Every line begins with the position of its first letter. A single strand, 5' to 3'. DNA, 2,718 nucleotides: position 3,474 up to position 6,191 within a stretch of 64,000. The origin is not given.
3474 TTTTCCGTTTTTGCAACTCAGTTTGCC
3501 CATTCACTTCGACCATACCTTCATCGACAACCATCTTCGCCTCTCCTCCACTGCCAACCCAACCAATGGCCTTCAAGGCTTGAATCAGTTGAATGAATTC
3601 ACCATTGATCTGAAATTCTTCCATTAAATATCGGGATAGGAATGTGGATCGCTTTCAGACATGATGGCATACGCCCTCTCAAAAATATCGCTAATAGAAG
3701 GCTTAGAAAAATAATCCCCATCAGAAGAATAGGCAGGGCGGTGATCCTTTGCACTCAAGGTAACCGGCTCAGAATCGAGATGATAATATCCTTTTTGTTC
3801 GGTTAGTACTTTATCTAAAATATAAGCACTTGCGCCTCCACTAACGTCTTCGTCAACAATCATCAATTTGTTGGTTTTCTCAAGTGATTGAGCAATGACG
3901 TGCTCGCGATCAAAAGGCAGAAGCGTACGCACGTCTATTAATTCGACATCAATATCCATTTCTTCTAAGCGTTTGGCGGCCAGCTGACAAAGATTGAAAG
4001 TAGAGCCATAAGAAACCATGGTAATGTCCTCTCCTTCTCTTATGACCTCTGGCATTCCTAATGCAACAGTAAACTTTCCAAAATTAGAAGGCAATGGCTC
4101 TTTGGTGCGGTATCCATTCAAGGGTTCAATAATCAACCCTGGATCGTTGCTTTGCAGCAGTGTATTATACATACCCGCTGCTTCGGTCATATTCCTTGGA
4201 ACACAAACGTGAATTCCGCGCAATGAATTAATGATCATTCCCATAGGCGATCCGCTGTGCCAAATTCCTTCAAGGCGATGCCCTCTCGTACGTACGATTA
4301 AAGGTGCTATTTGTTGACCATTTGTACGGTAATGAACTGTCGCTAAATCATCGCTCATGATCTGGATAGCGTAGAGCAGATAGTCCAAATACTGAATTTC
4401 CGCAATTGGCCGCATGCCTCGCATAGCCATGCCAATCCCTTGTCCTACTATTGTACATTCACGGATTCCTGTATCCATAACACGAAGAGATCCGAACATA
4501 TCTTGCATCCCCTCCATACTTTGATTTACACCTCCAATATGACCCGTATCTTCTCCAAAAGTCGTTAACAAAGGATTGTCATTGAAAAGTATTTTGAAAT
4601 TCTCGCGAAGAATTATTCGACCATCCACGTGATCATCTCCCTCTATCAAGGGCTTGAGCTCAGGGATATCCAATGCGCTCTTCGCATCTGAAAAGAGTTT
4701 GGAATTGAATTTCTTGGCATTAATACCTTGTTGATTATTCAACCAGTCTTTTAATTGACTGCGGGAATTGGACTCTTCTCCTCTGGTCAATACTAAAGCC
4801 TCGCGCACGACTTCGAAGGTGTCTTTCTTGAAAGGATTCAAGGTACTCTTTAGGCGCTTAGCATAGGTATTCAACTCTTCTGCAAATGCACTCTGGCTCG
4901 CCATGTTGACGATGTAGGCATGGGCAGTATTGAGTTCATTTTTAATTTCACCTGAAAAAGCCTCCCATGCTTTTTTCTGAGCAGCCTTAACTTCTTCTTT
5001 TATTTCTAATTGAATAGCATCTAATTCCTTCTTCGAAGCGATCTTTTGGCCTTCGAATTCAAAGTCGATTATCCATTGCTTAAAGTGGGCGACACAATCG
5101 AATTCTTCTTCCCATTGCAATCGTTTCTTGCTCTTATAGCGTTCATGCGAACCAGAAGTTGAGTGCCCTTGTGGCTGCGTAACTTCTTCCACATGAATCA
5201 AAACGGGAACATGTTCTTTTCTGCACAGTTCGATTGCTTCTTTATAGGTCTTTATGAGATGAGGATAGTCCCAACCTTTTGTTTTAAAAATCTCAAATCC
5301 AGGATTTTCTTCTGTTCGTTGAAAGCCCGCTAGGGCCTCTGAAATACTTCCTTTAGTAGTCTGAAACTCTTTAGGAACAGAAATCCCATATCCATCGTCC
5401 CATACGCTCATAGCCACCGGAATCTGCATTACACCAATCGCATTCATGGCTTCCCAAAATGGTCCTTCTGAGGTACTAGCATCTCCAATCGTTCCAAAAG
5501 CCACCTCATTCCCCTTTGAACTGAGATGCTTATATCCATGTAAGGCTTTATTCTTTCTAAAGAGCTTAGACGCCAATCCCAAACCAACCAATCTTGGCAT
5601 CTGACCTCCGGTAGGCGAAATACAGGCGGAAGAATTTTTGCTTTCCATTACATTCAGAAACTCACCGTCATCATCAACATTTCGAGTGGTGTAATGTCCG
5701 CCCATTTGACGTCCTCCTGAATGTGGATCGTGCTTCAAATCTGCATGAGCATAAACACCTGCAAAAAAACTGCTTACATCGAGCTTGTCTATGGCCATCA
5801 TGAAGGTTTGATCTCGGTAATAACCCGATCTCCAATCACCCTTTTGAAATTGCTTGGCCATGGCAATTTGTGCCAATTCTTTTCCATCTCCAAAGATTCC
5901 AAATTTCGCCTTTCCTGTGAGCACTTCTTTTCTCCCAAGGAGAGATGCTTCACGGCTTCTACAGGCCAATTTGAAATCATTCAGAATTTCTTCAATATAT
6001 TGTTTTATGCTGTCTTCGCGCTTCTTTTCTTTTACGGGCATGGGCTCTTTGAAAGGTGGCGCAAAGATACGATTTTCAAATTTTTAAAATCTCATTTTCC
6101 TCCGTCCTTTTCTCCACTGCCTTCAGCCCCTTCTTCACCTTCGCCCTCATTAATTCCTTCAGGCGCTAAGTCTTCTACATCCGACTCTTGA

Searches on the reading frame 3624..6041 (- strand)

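Call 56: search_protein_families(library=pfam, proteins=[window:3624-6041:-], max_evalue=0.001)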
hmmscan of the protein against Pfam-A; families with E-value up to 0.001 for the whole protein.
window:3624-6041:- (805 aa): 4 families
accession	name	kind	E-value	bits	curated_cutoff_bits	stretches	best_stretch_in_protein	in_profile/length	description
PF00676.26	E1_dh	-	5.2e-26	91.7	22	1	43-361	21-294/300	Dehydrogenase E1 component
PF02780.25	Transketolase_C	-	3.2e-20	72.7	25.9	1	665-770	4-107/124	Transketolase, C-terminal domain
PF02779.29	Transket_pyr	-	3.1e-18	66.5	27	1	477-642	8-170/174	Transketolase, pyrimidine binding domain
PF17147.9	PFOR_II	-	0.00026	21.7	27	1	672-745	2-74/102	Pyruvate:ferredoxin oxidoreductase core domain II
